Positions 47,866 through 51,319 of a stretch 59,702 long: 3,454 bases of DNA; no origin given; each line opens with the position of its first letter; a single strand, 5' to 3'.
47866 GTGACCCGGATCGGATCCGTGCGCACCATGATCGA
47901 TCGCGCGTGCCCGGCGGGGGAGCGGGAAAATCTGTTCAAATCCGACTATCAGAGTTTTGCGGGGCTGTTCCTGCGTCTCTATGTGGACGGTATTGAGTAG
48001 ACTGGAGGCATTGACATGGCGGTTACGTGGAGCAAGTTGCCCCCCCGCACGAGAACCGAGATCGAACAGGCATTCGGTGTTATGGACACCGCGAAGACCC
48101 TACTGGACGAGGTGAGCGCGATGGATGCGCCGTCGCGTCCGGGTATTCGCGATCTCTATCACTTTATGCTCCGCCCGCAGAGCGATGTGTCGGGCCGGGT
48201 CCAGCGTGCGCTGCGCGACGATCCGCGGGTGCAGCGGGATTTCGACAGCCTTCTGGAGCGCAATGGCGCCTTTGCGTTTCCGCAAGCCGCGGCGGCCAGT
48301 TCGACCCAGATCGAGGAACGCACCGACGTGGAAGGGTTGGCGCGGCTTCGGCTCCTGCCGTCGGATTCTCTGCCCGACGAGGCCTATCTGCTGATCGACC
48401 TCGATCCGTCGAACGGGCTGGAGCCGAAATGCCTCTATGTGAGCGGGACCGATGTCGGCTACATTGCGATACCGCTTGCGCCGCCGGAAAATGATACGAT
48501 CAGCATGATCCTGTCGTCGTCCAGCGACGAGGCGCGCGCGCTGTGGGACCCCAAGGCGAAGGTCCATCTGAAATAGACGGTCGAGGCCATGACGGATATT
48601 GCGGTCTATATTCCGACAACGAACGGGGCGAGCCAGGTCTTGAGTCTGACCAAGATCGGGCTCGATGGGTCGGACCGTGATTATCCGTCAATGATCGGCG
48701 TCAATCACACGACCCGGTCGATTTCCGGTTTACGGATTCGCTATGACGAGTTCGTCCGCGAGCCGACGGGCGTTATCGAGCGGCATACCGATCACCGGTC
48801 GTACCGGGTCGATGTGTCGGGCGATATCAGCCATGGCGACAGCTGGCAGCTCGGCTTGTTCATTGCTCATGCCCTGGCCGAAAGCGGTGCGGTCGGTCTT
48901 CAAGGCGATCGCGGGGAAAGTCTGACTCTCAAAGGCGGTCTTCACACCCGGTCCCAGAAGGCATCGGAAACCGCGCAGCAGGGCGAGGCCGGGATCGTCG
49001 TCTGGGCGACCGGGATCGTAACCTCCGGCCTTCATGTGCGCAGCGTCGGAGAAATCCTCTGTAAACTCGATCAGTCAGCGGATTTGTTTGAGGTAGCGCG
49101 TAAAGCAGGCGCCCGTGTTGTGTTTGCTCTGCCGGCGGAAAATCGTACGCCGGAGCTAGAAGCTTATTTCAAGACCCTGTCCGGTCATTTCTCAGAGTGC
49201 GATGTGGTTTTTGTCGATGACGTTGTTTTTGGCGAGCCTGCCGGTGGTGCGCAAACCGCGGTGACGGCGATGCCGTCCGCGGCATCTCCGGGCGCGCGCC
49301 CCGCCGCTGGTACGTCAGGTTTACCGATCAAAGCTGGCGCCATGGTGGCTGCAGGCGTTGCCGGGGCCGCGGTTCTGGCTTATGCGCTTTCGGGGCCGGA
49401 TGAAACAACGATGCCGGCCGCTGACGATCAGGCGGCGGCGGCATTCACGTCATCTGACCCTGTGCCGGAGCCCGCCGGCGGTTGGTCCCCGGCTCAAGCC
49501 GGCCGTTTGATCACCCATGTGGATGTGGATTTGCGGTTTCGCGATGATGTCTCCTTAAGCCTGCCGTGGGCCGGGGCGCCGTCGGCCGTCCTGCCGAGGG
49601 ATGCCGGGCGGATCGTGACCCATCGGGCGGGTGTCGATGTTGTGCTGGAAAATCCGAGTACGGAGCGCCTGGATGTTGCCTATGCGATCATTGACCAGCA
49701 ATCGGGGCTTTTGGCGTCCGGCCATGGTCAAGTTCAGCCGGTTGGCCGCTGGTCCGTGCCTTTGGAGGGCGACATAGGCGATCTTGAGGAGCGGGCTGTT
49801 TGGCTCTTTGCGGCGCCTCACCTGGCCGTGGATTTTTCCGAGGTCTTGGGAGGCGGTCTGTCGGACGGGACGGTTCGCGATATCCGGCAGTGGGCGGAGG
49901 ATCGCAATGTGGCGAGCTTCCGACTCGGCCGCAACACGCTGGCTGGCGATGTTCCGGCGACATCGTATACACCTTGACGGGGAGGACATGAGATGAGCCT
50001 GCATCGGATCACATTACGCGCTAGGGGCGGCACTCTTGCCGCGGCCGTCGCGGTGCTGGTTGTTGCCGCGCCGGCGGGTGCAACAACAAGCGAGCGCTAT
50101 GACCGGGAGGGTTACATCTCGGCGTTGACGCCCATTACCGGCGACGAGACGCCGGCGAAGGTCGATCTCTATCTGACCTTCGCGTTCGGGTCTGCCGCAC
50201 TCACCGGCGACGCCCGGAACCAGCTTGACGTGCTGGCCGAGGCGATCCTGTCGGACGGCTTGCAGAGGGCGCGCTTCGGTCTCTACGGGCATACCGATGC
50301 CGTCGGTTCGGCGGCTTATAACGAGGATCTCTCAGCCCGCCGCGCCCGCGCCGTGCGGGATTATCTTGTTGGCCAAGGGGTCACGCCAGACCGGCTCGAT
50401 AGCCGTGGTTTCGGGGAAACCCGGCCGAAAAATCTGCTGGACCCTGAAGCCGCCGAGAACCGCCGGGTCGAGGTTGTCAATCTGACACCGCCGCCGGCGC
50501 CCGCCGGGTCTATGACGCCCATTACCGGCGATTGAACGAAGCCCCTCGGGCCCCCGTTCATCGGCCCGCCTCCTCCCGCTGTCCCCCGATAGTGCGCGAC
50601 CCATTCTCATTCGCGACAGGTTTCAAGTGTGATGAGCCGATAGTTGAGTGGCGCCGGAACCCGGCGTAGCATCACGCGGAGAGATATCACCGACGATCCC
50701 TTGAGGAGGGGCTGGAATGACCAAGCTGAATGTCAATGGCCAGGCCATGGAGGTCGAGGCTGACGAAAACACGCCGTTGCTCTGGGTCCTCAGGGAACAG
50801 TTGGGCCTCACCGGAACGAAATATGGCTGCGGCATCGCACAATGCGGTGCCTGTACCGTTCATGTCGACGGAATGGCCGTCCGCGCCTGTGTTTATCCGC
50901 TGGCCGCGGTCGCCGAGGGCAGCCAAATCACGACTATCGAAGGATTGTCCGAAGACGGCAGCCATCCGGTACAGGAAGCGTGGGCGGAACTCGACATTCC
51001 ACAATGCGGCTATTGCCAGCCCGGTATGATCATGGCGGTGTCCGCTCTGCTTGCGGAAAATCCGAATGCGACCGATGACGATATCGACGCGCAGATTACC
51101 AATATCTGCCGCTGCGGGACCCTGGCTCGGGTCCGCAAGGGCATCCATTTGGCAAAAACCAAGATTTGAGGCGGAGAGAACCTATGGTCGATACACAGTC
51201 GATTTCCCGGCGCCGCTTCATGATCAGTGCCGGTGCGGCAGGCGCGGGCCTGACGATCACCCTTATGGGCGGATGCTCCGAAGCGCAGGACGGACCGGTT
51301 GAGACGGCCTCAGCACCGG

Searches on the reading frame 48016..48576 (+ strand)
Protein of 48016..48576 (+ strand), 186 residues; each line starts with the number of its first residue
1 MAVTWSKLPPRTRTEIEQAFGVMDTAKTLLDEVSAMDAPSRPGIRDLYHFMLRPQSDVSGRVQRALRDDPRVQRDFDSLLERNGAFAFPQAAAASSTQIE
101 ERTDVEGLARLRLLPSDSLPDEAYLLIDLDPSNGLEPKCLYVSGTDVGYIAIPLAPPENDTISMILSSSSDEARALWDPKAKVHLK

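Call 6: search_protein_families(library=pfam, proteins=[window:48016-48576:+], max_evalue=0.1)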
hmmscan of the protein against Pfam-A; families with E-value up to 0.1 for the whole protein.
window:48016-48576:+ (186 aa): 0 families

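Call 7: search_protein_families(library=padloc, proteins=[window:48016-48576:+], max_evalue=0.1)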
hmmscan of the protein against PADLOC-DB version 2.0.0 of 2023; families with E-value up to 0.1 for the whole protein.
window:48016-48576:+ (186 aa): 0 families

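Call 8: search_protein_families(library=ncbifam, proteins=[window:48016-48576:+], max_evalue=0.1)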
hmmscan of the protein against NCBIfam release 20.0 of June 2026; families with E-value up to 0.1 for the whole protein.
window:48016-48576:+ (186 aa): 0 families

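Call 56: search_protein_families(library=pfam, proteins=[L012:5630-7750:+, L012:7747-9090:+, L012:9137-9634:+, L012:15885-16859:+, L012:17538-18995:+, L012:19050-19988:+, L012:20208-21071:+, L012:3282-4040:+, L012:4055-4579:+, L012:4609-5016:+], max_evalue=0.05)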
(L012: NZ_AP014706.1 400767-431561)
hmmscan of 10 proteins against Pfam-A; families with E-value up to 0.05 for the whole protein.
L012:5630-7750:+ (706 aa): 3 families
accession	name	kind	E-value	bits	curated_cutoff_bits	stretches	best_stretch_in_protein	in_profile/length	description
PF08238.18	Sel1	-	2.5e-19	69.4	30.7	3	503-537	2-36/36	Sel1 repeat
PF00656.27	Peptidase_C14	-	1.3e-09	38.6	21.4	1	57-204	3-131/233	Caspase domain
PF01471.23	PG_binding_1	-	0.012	16.2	23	1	665-699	3-37/57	Putative peptidoglycan binding domain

L012:7747-9090:+ (447 aa): 0 families

L012:9137-9634:+ (165 aa): 0 families

L012:15885-16859:+ (324 aa): 0 families

L012:17538-18995:+ (485 aa): 0 families

L012:19050-19988:+ (312 aa): 0 families

L012:20208-21071:+ (287 aa): 0 families

L012:3282-4040:+ (252 aa): 0 families

L012:4055-4579:+ (174 aa): 0 families

L012:4609-5016:+ (135 aa): 0 families

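Call 86: search_solved_structures(query=A12, max_evalue=10, show_alignments=1)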
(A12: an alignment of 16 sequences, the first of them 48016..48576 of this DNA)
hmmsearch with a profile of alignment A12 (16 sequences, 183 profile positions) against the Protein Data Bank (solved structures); distinct sequences matched with E-value up to 10: 2.
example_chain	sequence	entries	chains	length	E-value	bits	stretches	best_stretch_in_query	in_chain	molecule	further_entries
1nas_A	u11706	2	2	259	0.5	13.2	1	45-89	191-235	SEPIAPTERIN REDUCTASE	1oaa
1sep_A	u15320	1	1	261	0.51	13.2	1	45-89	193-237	SEPIAPTERIN REDUCTASE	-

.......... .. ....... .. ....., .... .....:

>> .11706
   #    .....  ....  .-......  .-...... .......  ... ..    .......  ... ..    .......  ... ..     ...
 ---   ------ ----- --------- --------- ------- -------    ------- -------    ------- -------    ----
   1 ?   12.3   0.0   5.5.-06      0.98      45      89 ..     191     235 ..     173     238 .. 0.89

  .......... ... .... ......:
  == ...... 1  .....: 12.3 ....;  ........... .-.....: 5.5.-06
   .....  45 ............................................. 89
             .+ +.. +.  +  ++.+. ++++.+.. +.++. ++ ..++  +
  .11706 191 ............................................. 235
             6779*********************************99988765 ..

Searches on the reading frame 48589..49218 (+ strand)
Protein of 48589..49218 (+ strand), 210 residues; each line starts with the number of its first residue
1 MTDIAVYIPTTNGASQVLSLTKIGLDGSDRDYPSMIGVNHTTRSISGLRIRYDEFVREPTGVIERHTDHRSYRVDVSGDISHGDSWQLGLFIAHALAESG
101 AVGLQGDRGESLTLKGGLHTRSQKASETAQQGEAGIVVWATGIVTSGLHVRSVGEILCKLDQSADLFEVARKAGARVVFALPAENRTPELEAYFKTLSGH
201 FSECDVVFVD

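Call 81: search_solved_structures(query=A10, max_evalue=10, show_alignments=3)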
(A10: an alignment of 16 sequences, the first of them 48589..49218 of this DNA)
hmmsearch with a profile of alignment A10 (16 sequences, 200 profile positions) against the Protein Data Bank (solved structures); distinct sequences matched with E-value up to 10: 29.
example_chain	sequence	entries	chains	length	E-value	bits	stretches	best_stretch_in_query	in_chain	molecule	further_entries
7mcd_A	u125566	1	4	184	2.5e-05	27.2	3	128-175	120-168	AI-designed TIM-barrel F15C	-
1z0c_A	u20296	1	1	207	0.0037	20.1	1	102-188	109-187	Putative protease La homolog type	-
1z0e_A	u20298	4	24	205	0.0039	20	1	102-188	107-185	Putative protease La homolog type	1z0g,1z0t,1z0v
1z0b_A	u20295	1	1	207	0.0039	20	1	102-188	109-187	Putative protease La homolog type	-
1z0w_A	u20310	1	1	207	0.004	20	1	102-188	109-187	Putative protease La homolog type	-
5e7s_A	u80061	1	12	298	0.0055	19.5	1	101-192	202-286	Lon protease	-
4ypm_A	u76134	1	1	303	0.0055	19.5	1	101-193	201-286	Lon protease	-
4ypl_A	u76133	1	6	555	0.015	18.1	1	102-193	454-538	Lon protease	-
8k3y_F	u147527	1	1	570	0.016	18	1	102-193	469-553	Lon protease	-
7p6u_A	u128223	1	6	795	0.02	17.7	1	100-191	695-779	Lon protease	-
7ypj_A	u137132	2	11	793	0.022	17.6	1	101-193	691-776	Lon protease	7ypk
7yph_A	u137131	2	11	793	0.023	17.5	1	102-193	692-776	Lon protease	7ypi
7fd4_B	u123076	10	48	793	0.023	17.5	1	102-193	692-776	Lon protease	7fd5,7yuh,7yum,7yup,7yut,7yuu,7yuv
8k3y_A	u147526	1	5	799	0.023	17.5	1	102-193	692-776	Lon protease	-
6wqh_A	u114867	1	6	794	0.023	17.5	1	102-193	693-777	Lon protease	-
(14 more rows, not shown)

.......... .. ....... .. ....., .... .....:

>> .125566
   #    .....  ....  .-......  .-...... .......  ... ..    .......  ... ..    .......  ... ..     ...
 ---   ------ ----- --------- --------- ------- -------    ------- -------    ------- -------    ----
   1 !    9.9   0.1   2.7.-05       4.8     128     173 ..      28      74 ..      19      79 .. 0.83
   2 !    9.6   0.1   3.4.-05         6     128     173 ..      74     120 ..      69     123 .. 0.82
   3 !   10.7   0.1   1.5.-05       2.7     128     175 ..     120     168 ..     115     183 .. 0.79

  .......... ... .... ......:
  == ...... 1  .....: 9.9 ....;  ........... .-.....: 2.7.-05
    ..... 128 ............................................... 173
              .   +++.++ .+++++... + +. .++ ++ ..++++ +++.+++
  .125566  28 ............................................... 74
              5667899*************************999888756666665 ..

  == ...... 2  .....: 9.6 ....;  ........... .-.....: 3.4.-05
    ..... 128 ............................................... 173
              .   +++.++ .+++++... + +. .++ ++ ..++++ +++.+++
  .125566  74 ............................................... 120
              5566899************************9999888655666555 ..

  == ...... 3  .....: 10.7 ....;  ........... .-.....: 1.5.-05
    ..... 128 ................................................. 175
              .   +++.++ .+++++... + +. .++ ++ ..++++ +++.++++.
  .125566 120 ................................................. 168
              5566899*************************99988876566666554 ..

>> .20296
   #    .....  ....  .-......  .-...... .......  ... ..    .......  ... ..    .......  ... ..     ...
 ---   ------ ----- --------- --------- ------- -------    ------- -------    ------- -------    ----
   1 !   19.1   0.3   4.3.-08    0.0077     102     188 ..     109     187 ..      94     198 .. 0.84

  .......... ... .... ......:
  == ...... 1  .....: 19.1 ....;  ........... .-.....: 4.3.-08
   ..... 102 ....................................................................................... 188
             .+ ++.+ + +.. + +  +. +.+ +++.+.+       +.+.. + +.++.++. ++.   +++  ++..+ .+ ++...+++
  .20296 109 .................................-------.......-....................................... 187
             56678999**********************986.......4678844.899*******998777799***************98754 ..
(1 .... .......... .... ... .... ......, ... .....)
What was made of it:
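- Closest known: Lon. Same: The 462-family N-domain profile hits these entries (call 81).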

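Call 82: search_protein_families(library=pfam, alignment_id=A10, max_evalue=10)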
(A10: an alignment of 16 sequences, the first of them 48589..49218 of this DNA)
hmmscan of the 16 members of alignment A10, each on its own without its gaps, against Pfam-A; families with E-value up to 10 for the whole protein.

A. member 1, window:48589-49218:+ (210 aa): 0 families

B. families by the number of members that match (of 16 scanned): 7 families
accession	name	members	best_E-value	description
PF13684.11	FakA-like_C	1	0.016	Fatty acid kinase subunit A-like, C-terminal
PF05362.19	Lon_C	1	0.042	Lon protease (S16) C-terminal proteolytic domain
PF25362.1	bPH_11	1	0.043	Bacterial PH domain-like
PF11805.13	DUF3326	1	0.071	Protein of unknown function (DUF3326)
PF17513.7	DUF5441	1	0.076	Family of unknown function (DUF5441)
PF07040.16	DUF1326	1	0.22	Protein of unknown function (DUF1326)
PF03599.22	CdhD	1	0.23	CO dehydrogenase/acetyl-CoA synthase delta subunit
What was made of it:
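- On Lon protease family S16: Pfam Lon_C E 0.042 in 1 of 16 members (call 82).
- Closest known: Lon. Different: Pfam Lon_C gives E 0.04 for one member of 16 (call 82).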

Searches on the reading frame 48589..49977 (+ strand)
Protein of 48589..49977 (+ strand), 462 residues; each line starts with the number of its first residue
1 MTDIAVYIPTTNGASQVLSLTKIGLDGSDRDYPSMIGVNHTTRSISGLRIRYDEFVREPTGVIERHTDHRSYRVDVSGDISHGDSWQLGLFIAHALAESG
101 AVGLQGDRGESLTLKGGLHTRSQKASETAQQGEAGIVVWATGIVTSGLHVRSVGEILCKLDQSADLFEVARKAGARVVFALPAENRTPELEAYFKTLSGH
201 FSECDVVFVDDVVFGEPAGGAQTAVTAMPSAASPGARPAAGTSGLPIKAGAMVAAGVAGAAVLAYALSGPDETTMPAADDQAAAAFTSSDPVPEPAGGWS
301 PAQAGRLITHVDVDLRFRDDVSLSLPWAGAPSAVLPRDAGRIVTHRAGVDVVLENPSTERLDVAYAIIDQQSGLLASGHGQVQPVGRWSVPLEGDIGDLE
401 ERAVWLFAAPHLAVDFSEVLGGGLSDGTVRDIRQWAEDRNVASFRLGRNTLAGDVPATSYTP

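Call 6: search_protein_families(library=pfam, proteins=[window:48589-49977:+], max_evalue=0.1)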
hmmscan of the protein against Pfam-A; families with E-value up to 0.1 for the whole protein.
window:48589-49977:+ (462 aa): 0 families

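Call 7: search_protein_families(library=padloc, proteins=[window:48589-49977:+], max_evalue=0.1)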
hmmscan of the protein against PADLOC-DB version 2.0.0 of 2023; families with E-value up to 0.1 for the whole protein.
window:48589-49977:+ (462 aa): 0 families

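Call 8: search_protein_families(library=ncbifam, proteins=[window:48589-49977:+], max_evalue=0.1)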
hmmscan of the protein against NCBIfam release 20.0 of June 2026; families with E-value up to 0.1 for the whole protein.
window:48589-49977:+ (462 aa): 0 families

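Call 34: search_solved_structures(query=A3, max_evalue=10, show_alignments=2)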
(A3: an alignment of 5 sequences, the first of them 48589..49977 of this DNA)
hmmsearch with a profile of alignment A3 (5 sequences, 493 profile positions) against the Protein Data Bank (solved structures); distinct sequences matched with E-value up to 10: 7.
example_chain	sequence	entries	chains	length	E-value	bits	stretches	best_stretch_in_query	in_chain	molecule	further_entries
9ddo_F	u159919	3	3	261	0.017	17.3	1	215-330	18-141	Protein TonB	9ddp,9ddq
23px_A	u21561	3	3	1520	0.13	14.3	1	256-301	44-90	Putative lipoprotein AcfD homolog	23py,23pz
2grx_C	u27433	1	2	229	0.37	12.8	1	236-330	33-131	Protein tonB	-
9cca_A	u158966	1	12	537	0.43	12.6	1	134-301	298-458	Circumsporozoite protein,Pyridoxal 5'-phosphate synthase subunit Pdx1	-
8zvk_A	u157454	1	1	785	5.3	9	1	238-302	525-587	AaBgIC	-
9cca_G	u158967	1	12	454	5.5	9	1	261-314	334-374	Circumsporozoite protein,Pyridoxal 5'-phosphate synthase subunit PDX2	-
7q5q_B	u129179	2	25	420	7.6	8.5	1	249-327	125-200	Dihydrolipoyllysine-residue succinyltransferase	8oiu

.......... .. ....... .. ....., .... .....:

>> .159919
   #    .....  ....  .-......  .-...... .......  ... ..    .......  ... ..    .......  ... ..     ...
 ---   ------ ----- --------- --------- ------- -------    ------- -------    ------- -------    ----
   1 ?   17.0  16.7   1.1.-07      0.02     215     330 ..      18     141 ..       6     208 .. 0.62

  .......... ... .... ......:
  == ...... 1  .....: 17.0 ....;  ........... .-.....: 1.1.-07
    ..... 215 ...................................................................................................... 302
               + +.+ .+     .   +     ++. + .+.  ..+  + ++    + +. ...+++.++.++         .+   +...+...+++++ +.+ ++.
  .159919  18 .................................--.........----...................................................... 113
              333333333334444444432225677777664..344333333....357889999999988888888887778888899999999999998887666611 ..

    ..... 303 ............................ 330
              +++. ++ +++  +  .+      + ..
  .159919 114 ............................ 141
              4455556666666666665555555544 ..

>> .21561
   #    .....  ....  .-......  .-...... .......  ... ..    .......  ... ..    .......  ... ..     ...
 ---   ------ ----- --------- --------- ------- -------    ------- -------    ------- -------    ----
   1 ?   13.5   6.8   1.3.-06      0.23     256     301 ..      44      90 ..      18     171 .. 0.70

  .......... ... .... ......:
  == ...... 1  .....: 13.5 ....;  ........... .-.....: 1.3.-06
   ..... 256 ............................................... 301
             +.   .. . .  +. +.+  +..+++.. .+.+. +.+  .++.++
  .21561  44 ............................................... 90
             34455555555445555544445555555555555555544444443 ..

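Call 56: search_protein_families(library=pfam, proteins=[L012:5630-7750:+, L012:7747-9090:+, L012:9137-9634:+, L012:15885-16859:+, L012:17538-18995:+, L012:19050-19988:+, L012:20208-21071:+, L012:3282-4040:+, L012:4055-4579:+, L012:4609-5016:+], max_evalue=0.05)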
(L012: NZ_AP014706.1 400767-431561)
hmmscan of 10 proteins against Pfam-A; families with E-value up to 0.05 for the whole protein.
L012:5630-7750:+ (706 aa): 3 families
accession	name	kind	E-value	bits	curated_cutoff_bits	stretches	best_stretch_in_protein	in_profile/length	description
PF08238.18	Sel1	-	2.5e-19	69.4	30.7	3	503-537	2-36/36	Sel1 repeat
PF00656.27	Peptidase_C14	-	1.3e-09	38.6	21.4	1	57-204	3-131/233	Caspase domain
PF01471.23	PG_binding_1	-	0.012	16.2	23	1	665-699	3-37/57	Putative peptidoglycan binding domain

L012:7747-9090:+ (447 aa): 0 families

L012:9137-9634:+ (165 aa): 0 families

L012:15885-16859:+ (324 aa): 0 families

L012:17538-18995:+ (485 aa): 0 families

L012:19050-19988:+ (312 aa): 0 families

L012:20208-21071:+ (287 aa): 0 families

L012:3282-4040:+ (252 aa): 0 families

L012:4055-4579:+ (174 aa): 0 families

L012:4609-5016:+ (135 aa): 0 families

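Call 69: predict_structure(alignment_id=A6)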
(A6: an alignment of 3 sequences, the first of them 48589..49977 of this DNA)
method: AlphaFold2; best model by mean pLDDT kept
length: 462 residues; sequences in the alignment: 3
mean_pLDDT: 34.5   pTM: 0.31
mean pLDDT of the five models: 34.5, 34.3, 31.6, 31.6, 28.1
residues with pLDDT >= 90: 0; 70-90: 4; 50-70: 63; < 50: 395
segments of 3 or more residues with pLDDT < 50: 1-5, 9-14, 17-134, 141-151, 210-462
pLDDT, mean of each block of 10 residues (from residue 1): 46 46 37 37 30 30 29 34 43 42 30 25 31 47 36 54 59 60 62 64 56 30 25 26 29 23 24 26 23 30 28 22 23 25 23 27 28 26 28 28 29 32 34 42 34 29 24
secondary structure, 60 per line:
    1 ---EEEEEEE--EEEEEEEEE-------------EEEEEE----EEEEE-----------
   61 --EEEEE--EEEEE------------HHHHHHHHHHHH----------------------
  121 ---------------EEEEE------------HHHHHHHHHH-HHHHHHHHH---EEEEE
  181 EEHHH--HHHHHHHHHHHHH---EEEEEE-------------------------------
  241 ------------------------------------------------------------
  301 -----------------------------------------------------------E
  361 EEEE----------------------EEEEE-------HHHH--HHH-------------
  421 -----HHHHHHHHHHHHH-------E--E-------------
elements in order: E4-10 E13-21 E35-40 E45-49 E63-67 E70-74 H87-98 E136-140 H153-162 H164-172 E176-182 H188-200 E204-209 E360-364 E387-391 H399-402 H426-438
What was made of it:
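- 48589..49977 (+): Single-pass membrane protein. The cytoplasmic N-domain (1-190) is Lon (S16)-like with invariant S85 and K159. The TM segment is about 245-269. The periplasmic C-domain is variable. The AF2 model failed (call 69).
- On Lon protease family S16: The AF2 model was too poor to use (call 69).
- Tried and rejected: The AF2 model of the 462-aa protein failed (pLDDT 34, call 69) and was not used.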

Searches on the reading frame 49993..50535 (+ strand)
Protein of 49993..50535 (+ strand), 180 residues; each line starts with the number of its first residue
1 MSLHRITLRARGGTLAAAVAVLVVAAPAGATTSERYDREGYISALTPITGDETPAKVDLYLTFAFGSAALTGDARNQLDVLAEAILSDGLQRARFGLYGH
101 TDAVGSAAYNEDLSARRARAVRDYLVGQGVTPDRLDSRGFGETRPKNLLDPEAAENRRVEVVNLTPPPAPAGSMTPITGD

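Call 6: search_protein_families(library=pfam, proteins=[window:49993-50535:+], max_evalue=0.1)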
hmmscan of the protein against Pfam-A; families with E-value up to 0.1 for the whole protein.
window:49993-50535:+ (180 aa): 3 families
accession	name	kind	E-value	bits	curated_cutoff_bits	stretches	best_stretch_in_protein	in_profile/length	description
PF00691.25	OmpA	-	3.6e-21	75.8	27.2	1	62-154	1-93/98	OmpA family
PF18920.5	DUF5671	-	0.0049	17.2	28.4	1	12-82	42-106/132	Domain of unknown function (DUF5671)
PF05359.17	DUF748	-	0.013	14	50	0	111-135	1012-1037/1037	Domain of Unknown Function (DUF748)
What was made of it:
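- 49993..50535 (+): OmpA-family peptidoglycan-binding protein. It carries the motif TPITGD twice: before the OmpA domain and at the extreme C-terminus. Pfam OmpA E 3.6e-21 (call 6).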

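Call 56: search_protein_families(library=pfam, proteins=[L012:5630-7750:+, L012:7747-9090:+, L012:9137-9634:+, L012:15885-16859:+, L012:17538-18995:+, L012:19050-19988:+, L012:20208-21071:+, L012:3282-4040:+, L012:4055-4579:+, L012:4609-5016:+], max_evalue=0.05)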
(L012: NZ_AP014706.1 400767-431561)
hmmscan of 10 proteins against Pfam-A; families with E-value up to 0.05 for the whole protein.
L012:5630-7750:+ (706 aa): 3 families
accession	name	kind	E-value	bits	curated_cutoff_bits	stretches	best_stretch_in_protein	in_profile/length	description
PF08238.18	Sel1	-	2.5e-19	69.4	30.7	3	503-537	2-36/36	Sel1 repeat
PF00656.27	Peptidase_C14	-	1.3e-09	38.6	21.4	1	57-204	3-131/233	Caspase domain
PF01471.23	PG_binding_1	-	0.012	16.2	23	1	665-699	3-37/57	Putative peptidoglycan binding domain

L012:7747-9090:+ (447 aa): 0 families

L012:9137-9634:+ (165 aa): 0 families

L012:15885-16859:+ (324 aa): 0 families

L012:17538-18995:+ (485 aa): 0 families

L012:19050-19988:+ (312 aa): 0 families

L012:20208-21071:+ (287 aa): 0 families

L012:3282-4040:+ (252 aa): 0 families

L012:4055-4579:+ (174 aa): 0 families

L012:4609-5016:+ (135 aa): 0 families

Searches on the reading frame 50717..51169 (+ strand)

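Call 6: search_protein_families(library=pfam, proteins=[window:50717-51169:+], max_evalue=0.1)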
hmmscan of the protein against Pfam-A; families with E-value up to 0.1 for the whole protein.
window:50717-51169:+ (150 aa): 4 families
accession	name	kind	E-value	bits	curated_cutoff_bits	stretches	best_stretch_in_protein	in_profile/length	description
PF01799.25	Fer2_2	-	2.2e-26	92.2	30.3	1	73-143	1-74/75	[2Fe-2S] binding domain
PF00111.32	Fer2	-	5.5e-10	39.5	21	1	5-57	2-54/77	2Fe-2S iron-sulfur cluster binding domain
PF13085.11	Fer2_3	-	7.1e-05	23.2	27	1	35-77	49-89/107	2Fe-2S iron-sulfur cluster binding domain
PF13510.11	Fer2_4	-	0.00062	20.2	22.8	1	32-73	34-79/82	2Fe-2S iron-sulfur cluster binding domain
